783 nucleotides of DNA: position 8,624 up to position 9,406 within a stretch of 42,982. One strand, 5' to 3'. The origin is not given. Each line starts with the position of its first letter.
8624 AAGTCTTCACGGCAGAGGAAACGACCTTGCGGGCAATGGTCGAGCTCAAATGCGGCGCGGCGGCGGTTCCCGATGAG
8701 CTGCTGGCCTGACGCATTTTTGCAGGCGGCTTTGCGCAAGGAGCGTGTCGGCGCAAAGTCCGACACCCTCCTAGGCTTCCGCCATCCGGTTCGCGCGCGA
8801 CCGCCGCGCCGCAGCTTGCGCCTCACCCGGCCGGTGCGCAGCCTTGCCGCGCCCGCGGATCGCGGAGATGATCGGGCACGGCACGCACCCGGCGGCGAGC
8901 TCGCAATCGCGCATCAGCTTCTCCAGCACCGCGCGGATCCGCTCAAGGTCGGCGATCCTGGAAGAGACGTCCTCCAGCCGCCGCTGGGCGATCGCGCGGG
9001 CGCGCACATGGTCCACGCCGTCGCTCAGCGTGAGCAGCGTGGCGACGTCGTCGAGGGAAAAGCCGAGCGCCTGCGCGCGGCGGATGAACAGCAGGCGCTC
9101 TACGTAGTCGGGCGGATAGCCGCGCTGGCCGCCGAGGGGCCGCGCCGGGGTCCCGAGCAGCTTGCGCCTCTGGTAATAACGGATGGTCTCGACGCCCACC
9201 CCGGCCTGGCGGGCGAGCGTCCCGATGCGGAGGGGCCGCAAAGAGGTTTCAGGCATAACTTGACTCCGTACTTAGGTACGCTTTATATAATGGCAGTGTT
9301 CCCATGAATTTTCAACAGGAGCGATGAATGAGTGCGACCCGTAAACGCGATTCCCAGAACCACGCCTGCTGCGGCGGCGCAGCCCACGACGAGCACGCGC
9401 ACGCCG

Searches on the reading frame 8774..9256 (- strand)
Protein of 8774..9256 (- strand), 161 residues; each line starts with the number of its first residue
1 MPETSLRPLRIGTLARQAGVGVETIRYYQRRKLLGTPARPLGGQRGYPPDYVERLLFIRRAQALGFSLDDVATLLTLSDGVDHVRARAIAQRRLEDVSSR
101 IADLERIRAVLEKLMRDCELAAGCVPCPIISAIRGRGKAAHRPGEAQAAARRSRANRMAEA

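Call 4: search_protein_families(library=pfam, proteins=[window:8774-9256:-], max_evalue=0.01)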
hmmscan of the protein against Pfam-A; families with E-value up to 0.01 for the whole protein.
window:8774-9256:- (161 aa): 3 families
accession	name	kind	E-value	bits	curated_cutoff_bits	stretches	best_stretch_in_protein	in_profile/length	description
PF09278.17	MerR-DNA-bind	-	2.7e-16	60.3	25.4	1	52-114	1-65/65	MerR, DNA binding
PF13411.12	MerR_1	-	1.1e-15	57.9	21.6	1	10-75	2-66/69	MerR HTH family regulatory protein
PF00376.29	MerR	-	4.3e-09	36.5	28.2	1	10-47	1-38/38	MerR family regulatory protein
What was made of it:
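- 8771..9256 (-): MerR-family regulator (161 aa), divergent from the small ORF. It has no Cys at the MerR Cys82 position. Its metal loop is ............. Pfam MerR_1/MerR-DNA-bind (call 4).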

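Call 5: search_protein_families(library=ncbifam, proteins=[window:8774-9256:-], max_evalue=0.01)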
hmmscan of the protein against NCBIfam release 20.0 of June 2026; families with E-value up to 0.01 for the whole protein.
window:8774-9256:- (161 aa): 16 families
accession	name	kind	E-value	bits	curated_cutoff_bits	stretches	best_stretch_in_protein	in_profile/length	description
TIGR02051.1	MerR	equivalog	2.1e-37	128.1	150.85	1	10-132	1-123/124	mercury resistance transcriptional regulator MerR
NF010315.0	PRK13752.1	subfamily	1.1e-35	122.8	261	1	4-140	3-139/144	mercury resistance transcriptional regulator MerR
TIGR02044.1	CueR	equivalog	5.1e-23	81.5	147.4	1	10-132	2-125/127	Cu(I)-responsive transcriptional regulator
NF007069.0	PRK09514.1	equivalog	6.6e-23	81.2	143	1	9-134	2-131/141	Zn(2+)-responsive transcriptional regulator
TIGR02047.1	CadR-PbrR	equivalog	1.2e-21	77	151.45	1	9-131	1-125/127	Cd(II)/Pb(II)-responsive transcriptional regulator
TIGR02043.1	ZntR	equivalog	1e-20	74.2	167.95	1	9-130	2-127/131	Zn(2+)-responsive transcriptional regulator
NF007590.0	PRK10227.1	equivalog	1.6e-11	44.4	244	1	11-136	3-129/135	Cu(I)-responsive transcriptional regulator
TIGR01950.1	SoxR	equivalog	2.7e-11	43.4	116.9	1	9-114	2-109/142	redox-sensitive transcriptional activator SoxR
NF041849.1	trans_regNmlR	equivalog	5.5e-08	32.9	175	1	11-112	3-106/117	stress response transcriptional regulator NmlR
NF047375.1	HeatShock_HspR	equivalog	2.3e-07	30.7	105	1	11-88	6-83/92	heat shock protein transcriptional repressor HspR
TIGR02054.1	MerD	equivalog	4.7e-06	27.1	103.65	1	10-101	5-96/120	mercuric resistance transcriptional repressor MerD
NF033783.1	coreg_MerD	equivalog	6.9e-06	26.5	170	1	11-105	6-103/121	mercury resistance co-regulator MerD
NF047377.1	heat_HspR_dupli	exception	2.9e-05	23.6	300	1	22-109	19-108/214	heat shock protein transcriptional repressor HspR, fused homodimer type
NF053740.1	TransRegTnrAGPos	equivalog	8.1e-05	22.8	140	1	9-60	13-63/108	hypothetical protein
NF052513.1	TransRegCarH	equivalog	0.00063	19.1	400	1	16-149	14-139/274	HTH-type transcriptional repressor CarH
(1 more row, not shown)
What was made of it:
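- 8771..9256 (-): Best NCBIfam model is Hg-MerR at 128 bits (cut-off 150.85); CueR scores 81.5 (cut-off 147) (call 5).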

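Call 16: find_homologous_proteins(query=window:8774-9256:-, max_evalue=1e-20)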
Query window:8774-9256:- (161 aa): 1461 proteins with E <= 1e-20 among 2524 candidates; the best 120 are listed.
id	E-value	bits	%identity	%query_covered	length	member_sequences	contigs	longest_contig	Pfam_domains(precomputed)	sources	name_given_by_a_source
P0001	2.1e-96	338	100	100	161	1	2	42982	PF00376.30,PF13411.13,PF09278.18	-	-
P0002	3.2e-65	237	71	99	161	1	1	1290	PF00376.30,PF13411.13,PF09278.18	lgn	-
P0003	6.7e-62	226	68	99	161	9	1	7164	PF00376.30,PF13411.13,PF09278.18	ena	-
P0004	8.7e-61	222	76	83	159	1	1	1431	PF00376.30,PF13411.13,PF09278.18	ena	-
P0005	1.6e-60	221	68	96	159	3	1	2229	PF00376.30,PF13411.13,PF09278.18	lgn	-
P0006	4.7e-59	217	72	86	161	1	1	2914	PF00376.30,PF13411.13,PF09278.18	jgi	jgi:MerR family transcriptional regulator, mercuric resistance operon regulatory protein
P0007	1.4e-57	212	63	100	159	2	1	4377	PF00376.30,PF13411.13,PF09278.18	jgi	-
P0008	8.2e-56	206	70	83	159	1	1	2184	PF00376.30,PF13411.13,PF09278.18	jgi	jgi:MerR family transcriptional regulator, mercuric resistance operon regulatory protein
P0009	1.2e-49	186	70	80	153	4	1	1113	PF00376.30,PF13411.13,PF09278.18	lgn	-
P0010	1.4e-49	186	69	79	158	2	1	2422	PF00376.30,PF13411.13,PF09278.18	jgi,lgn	jgi:MerR family mercuric resistance operon transcriptional regulator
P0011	1.8e-49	185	68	79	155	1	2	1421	PF00376.30,PF13411.13,PF09278.18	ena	-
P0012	1.9e-49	185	69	79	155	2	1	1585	PF00376.30,PF13411.13,PF09278.18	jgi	-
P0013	2.1e-49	185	62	94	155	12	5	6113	PF00376.30,PF13411.13,PF09278.18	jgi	jgi:MerR family mercuric resistance operon transcriptional regulator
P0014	5.0e-49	184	69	80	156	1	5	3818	PF00376.30,PF13411.13,PF09278.18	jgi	jgi:MerR family mercuric resistance operon transcriptional regulator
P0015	2.4e-48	182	63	89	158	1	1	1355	PF00376.30,PF13411.13,PF09278.18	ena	-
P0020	1.4e-47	179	66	80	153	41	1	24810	PF00376.30,PF13411.13,PF09278.18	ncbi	-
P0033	3.0e-46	175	71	74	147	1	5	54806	PF00376.30,PF13411.13,PF09278.18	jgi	jgi:MerR family mercuric resistance operon transcriptional regulator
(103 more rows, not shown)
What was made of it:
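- Regulator relatives at 63-72% identity (call 16) sit divergent from ATPases with these tails: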

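Call 17: find_encoding_contigs(protein=P0001, flank=3000, max_places=4)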
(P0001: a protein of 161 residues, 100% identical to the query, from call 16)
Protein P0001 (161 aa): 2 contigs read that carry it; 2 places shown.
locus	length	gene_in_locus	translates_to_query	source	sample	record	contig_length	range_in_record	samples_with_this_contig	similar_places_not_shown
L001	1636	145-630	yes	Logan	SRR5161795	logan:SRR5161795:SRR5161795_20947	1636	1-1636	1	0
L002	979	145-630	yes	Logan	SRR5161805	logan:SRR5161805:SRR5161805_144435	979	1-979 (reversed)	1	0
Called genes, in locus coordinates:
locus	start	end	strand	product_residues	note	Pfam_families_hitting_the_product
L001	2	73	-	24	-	?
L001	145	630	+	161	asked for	PF00376:MerR, PF13411:MerR_1, PF09278:MerR-DNA-bind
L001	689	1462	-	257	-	PF13487:HD_5, PF01966:HD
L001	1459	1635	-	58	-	?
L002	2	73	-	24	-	?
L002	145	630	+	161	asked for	PF00376:MerR, PF13411:MerR_1, PF09278:MerR-DNA-bind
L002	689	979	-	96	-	?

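Call 18: find_encoding_contigs(protein=P0003, flank=6000, max_places=4)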
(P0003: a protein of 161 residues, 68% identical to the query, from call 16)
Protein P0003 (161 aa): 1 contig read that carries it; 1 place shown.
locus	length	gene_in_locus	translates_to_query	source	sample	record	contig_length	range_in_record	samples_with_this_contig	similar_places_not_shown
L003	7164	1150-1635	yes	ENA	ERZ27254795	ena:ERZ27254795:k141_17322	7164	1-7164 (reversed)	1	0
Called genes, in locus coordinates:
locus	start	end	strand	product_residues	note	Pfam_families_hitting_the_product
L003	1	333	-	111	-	?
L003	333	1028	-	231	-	PF04140:ICMT (weak), PF04191:PEMT, PF01222:ERG4_ERG24 (faint)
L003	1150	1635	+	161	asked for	PF00376:MerR, PF13411:MerR_1, PF09278:MerR-DNA-bind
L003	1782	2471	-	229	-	PF04140:ICMT (weak), PF04191:PEMT (weak)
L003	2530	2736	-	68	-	PF04214:DUF411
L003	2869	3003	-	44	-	-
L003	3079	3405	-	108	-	PF02583:Trns_repr_metal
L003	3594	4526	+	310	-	PF13240:Zn_Ribbon_1 (weak), PF13248:Zn_ribbon_3 (weak)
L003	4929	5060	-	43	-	-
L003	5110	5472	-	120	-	PF11604:CusF_Ec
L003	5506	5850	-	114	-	PF00543:P-II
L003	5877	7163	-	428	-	?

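Call 23: find_related_loci(query=window:8774-9256:-, collection=genome_contigs, flank=6000)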
Query window:8774-9256:- (161 aa) in genome_contigs; peptide patterns used: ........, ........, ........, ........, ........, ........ (x = any residue, [..] = any of these).
600 stretches matched a pattern (row limit reached: there are more); 57 encode a relative of the query (tblastn E <= 1e-3); 57 distinct loci.
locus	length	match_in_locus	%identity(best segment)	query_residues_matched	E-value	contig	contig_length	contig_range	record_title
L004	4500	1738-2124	62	2-130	2e-48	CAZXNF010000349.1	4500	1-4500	MAG TPA_asm: uncultured Streptomycetaceae bacterium isolate SRP128246_co1_353 genome assembly, contig: NODE_55320_length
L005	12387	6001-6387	48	1-130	2e-34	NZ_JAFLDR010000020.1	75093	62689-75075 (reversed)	MAG: Sulfuritalea sp. isolate UWPOB_SULF1 gnl_X_HMEKCNED_20, whole genome shotgun sequence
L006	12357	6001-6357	49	11-130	6e-33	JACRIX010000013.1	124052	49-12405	MAG: Rhodocyclales bacterium isolate NC_groundwater_1814_Pr3_B-0.1um_64_115 SR-2_scaffold_141_209449, whole genome shotg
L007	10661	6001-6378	49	9-134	2e-32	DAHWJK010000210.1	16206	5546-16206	MAG TPA_asm: Thiobacillus sp. isolate clean1316 k141_274263, whole genome shotgun sequence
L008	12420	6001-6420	46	3-142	3e-32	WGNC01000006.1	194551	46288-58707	MAG: Thiobacillus sp. isolate RI_561 c_000000072131, whole genome shotgun sequence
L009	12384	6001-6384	46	5-133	8e-32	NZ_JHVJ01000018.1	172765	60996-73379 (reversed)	Marinobacterium jannaschii DSM 6295 Q354DRAFT_scaffold00013.13_C, whole genome shotgun sequence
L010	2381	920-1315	47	11-143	7e-32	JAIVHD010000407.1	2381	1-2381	MAG: Lysobacteraceae bacterium isolate MAG33 MTG33_30184, whole genome shotgun sequence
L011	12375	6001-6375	48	9-133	1e-31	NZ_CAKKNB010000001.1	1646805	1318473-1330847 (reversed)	Aquabacterium sp. CECT 9606 isolate UB60; 180319 A20MB 6, whole genome shotgun sequence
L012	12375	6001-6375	48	9-133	2e-31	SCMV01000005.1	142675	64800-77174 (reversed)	Comamonadaceae bacterium 2PF NODE_5_length_142675_cov_24.534406, whole genome shotgun sequence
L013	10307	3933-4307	48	9-133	2e-31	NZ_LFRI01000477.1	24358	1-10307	Aquabacterium parvum strain B6 contig000477, whole genome shotgun sequence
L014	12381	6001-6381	50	7-133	7e-31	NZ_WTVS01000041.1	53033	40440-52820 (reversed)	Aromatoleum toluolicum strain T NODE_41_length_53033_cov_14.8464, whole genome shotgun sequence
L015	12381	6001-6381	49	9-135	5e-31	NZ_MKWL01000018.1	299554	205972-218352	MAG: Thiobacillus sp. 0-1251 scnpilot_expt_500_bf_sub50_scaffold_4, whole genome shotgun sequence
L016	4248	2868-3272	46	3-133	4e-31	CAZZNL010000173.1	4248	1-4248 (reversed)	MAG TPA_asm: uncultured Pseudomonadales bacterium isolate SRP257259_co1_226 genome assembly, contig: NODE_38996_length_4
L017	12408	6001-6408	48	5-133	5e-31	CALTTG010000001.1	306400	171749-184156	MAG: uncultured Burkholderiales bacterium isolate ohet96cEUG_bin.13.MAG genome assembly, contig: NODE_4_length_306400_co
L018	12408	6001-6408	48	5-133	9e-31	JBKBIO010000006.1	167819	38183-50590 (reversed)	MAG: Aquabacterium sp. isolate 21I_061.bin.9 NODE_6_length_167819_cov_13.325589, whole genome shotgun sequence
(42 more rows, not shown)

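Call 31: find_encoding_contigs(protein=P0006, flank=4000, max_places=3)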
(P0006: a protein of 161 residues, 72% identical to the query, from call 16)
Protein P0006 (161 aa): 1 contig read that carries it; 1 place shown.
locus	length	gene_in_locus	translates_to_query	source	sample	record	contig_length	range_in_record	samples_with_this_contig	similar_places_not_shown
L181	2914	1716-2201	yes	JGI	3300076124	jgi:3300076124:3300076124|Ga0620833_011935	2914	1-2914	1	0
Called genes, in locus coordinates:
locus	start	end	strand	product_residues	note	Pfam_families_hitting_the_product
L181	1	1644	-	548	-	?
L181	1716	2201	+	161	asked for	PF00376:MerR, PF13411:MerR_1, PF09278:MerR-DNA-bind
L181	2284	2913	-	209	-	?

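Call 32: find_encoding_contigs(protein=P0004, flank=4000, max_places=3)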
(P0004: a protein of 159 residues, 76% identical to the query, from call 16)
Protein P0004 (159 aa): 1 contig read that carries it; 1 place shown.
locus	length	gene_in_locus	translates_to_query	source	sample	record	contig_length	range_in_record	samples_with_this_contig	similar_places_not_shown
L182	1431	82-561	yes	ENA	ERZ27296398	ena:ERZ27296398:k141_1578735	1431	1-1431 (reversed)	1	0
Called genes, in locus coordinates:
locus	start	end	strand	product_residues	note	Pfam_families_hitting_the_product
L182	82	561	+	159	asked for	PF00376:MerR (weak), PF13411:MerR_1, PF09278:MerR-DNA-bind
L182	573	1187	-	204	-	PF02627:CMD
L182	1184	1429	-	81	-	?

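Call 33: find_encoding_contigs(protein=P0002, flank=4000, max_places=3)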
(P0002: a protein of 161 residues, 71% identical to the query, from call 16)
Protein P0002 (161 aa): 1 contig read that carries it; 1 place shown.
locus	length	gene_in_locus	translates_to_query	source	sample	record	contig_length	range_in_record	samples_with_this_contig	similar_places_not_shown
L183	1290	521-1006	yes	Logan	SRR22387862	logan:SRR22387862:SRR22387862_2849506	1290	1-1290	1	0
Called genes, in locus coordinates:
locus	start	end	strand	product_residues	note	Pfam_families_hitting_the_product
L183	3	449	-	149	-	?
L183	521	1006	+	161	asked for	PF00376:MerR (weak), PF13411:MerR_1, PF09278:MerR-DNA-bind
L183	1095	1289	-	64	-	?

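Call 41: find_encoding_contigs(protein=P0005, flank=4000, max_places=3)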
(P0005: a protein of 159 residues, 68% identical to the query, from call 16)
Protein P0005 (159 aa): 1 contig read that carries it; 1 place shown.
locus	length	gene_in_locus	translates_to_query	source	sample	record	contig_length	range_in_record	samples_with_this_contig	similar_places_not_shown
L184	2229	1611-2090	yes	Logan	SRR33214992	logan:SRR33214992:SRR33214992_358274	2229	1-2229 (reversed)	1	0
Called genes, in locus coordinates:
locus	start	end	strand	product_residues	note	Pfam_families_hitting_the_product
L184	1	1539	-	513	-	?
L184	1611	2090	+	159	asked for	PF00376:MerR (weak), PF13411:MerR_1, PF09278:MerR-DNA-bind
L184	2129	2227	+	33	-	?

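Call 42: find_encoding_contigs(protein=P0008, flank=4000, max_places=3)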
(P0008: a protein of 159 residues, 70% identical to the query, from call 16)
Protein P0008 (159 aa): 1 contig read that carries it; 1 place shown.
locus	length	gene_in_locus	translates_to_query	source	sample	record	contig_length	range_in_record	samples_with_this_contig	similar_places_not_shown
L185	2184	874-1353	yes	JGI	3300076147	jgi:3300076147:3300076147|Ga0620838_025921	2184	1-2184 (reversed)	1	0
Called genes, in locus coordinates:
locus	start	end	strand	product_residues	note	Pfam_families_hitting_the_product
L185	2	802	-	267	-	?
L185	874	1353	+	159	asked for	PF00376:MerR (weak), PF13411:MerR_1, PF09278:MerR-DNA-bind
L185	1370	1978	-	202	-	PF02627:CMD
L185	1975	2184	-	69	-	?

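Call 43: find_encoding_contigs(protein=P0007, flank=4500, max_places=3)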
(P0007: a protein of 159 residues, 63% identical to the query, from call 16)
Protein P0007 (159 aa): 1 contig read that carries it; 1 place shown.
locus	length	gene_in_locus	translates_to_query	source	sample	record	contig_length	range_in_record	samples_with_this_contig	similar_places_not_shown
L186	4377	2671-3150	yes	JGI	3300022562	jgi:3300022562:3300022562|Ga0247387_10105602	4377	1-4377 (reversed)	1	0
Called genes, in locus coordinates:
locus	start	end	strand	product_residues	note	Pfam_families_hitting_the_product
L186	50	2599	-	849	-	PF04945:YHS, PF19335:HMBD, PF00122:E1-E2_ATPase, PF00702:Hydrolase, PF12710:HAD (faint), PF08282:Hydrolase_3 (faint)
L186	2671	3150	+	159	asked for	PF00376:MerR, PF13411:MerR_1, PF09278:MerR-DNA-bind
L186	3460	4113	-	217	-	PF10399:UCR_Fe-S_N, PF00355:Rieske (weak)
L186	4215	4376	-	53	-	?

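Call 65: find_encoding_contigs(protein=P0020, flank=5000, max_places=2)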
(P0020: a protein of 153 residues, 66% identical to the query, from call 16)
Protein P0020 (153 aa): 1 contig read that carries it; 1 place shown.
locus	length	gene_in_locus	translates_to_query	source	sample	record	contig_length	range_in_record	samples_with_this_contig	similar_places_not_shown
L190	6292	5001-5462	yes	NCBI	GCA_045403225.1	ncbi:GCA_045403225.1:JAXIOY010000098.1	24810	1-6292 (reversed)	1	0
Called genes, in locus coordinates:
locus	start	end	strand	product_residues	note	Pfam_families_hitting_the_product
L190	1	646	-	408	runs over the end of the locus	PF21783:YNCE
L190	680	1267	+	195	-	PF12146:Hydrolase_4, PF00561:Abhydrolase_1, PF12697:Abhydrolase_6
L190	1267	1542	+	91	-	-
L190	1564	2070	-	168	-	-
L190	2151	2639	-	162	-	PF00034:Cytochrom_C, PF13442:Cytochrome_CBB3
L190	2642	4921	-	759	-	PF19335:HMBD, PF00122:E1-E2_ATPase, PF00702:Hydrolase, PF08282:Hydrolase_3 (faint)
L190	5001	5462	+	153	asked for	PF00376:MerR, PF13411:MerR_1, PF09278:MerR-DNA-bind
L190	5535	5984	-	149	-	-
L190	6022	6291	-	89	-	?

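Call 66: find_encoding_contigs(protein=P0033, flank=5000, max_places=2)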
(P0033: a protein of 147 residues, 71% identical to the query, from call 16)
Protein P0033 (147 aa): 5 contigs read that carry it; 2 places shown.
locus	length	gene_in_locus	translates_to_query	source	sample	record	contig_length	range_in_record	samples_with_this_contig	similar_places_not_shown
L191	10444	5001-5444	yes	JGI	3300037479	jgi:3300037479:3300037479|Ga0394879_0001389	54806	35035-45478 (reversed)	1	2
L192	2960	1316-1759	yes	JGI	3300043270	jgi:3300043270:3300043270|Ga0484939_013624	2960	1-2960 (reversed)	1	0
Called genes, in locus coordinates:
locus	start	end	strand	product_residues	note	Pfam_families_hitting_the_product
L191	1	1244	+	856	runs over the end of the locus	PF00403:HMA, PF00462:Glutaredoxin (faint), PF00122:E1-E2_ATPase, PF00702:Hydrolase, PF13192:Thioredoxin_3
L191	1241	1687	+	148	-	-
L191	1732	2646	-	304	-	PF00892:EamA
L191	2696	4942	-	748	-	PF19335:HMBD, PF00122:E1-E2_ATPase, PF00702:Hydrolase, PF08282:Hydrolase_3 (weak)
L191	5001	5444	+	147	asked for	PF00376:MerR, PF13411:MerR_1, PF09278:MerR-DNA-bind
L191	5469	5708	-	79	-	PF09851:SHOCT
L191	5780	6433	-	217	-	-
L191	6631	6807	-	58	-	PF04945:YHS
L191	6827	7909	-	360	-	PF12679:ABC2_membrane_2, PF12698:ABC2_membrane_3, PF01061:ABC2_membrane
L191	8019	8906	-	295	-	PF00582:Usp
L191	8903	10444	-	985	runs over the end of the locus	PF00702:Hydrolase, PF13419:HAD_2, PF03636:Glyco_hydro_65N, PF03632:Glyco_hydro_65m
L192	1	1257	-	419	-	?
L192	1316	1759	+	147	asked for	PF00376:MerR, PF13411:MerR_1, PF09278:MerR-DNA-bind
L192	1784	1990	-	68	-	PF09851:SHOCT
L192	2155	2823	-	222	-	PF07813:LTXXQ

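Call 84: search_dna_similar(query=window:8774-9256:-, collection=plasmids, mode=protein, max_rows=30, max_evalue=1e-20)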
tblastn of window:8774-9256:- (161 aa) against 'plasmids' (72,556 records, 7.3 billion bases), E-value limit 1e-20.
Records with a match: 4400; places in all: 4954; records where one place covers at least 80% of the query: 4058.
Best place of each record, by identity: <60% 4400.
By first word of the organism name: Klebsiella 1429; Escherichia 822; Salmonella 484; Enterobacter 445; Citrobacter 243; Pseudomonas 194; Acinetobacter 103; Burkholderia 63; Aeromonas 57; Sinorhizobium 49; and 100 more.
By predicted mobility (MOB-suite, as given by PLSDB): conjugative 2882; non-mobilizable 773; mobilizable 745.
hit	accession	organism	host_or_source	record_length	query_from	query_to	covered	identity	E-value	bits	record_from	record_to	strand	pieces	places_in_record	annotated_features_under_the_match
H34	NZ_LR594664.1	Variovorax sp. RA8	Riverbed sediment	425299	9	134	78%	53.2%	2e-32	128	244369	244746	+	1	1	merR: Hg(II)-responsive transcriptional regulator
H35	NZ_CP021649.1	Acidovorax sp. T1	-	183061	9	134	78%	53.2%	1e-29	119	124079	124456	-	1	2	merR: Hg(II)-responsive transcriptional regulator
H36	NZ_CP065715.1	Sphingomonas paucimobilis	-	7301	3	134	82%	50.0%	1e-31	125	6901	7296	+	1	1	none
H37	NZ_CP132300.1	Serratia marcescens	wastewater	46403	9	133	78%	52.8%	2e-31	125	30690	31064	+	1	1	merR: Hg(II)-responsive transcriptional regulator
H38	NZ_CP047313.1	Pseudomonas putida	whole organism,soil sample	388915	9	133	78%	52.8%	2e-30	122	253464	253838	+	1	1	merR: Hg(II)-responsive transcriptional regulator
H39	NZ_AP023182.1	Paraburkholderia sp. PGU19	Physopelta gutta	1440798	5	143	86%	47.2%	2e-31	125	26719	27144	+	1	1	record has no annotation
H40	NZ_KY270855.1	Pseudomonas putida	Homo sapiens,endobronchial brushing ...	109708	3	142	87%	46.4%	7e-32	126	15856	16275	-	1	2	merR: Hg(II)-responsive transcriptional regulator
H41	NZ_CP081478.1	Pseudomonas aeruginosa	Homo sapiens,burn wound,burn wound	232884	3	142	87%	46.4%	7e-32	126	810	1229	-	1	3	merR: Hg(II)-responsive transcriptional regulator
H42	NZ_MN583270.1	Pseudomonas aeruginosa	-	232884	3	142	87%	46.4%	7e-32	126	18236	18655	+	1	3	none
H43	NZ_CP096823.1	Pseudomonas aeruginosa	Homo sapiens,blood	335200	3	142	87%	46.4%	7e-32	126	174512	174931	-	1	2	merR: Hg(II)-responsive transcriptional regulator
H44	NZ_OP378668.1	Pseudomonas aeruginosa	-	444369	3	142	87%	46.4%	7e-32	126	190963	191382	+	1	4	merR: Hg(II)-responsive transcriptional regulator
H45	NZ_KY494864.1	Pseudomonas aeruginosa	-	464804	3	142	87%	46.4%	7e-32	126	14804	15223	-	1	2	merR: Hg(II)-responsive transcriptional regulator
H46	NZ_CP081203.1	Pseudomonas aeruginosa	Severely burned patient,burn wound,burn ...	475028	3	142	87%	46.4%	7e-32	126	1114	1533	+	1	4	merR: Hg(II)-responsive transcriptional regulator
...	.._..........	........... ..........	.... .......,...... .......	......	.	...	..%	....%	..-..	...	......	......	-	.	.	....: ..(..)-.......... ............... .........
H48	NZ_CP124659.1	Pseudomonas aeruginosa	Homo sapiens,blood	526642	3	142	87%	46.4%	7e-32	126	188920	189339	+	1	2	merR: Hg(II)-responsive transcriptional regulator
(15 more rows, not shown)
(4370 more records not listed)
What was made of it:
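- The regulator's best model hit and nearest plasmid relatives are Hg-MerR (calls 5, 84).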
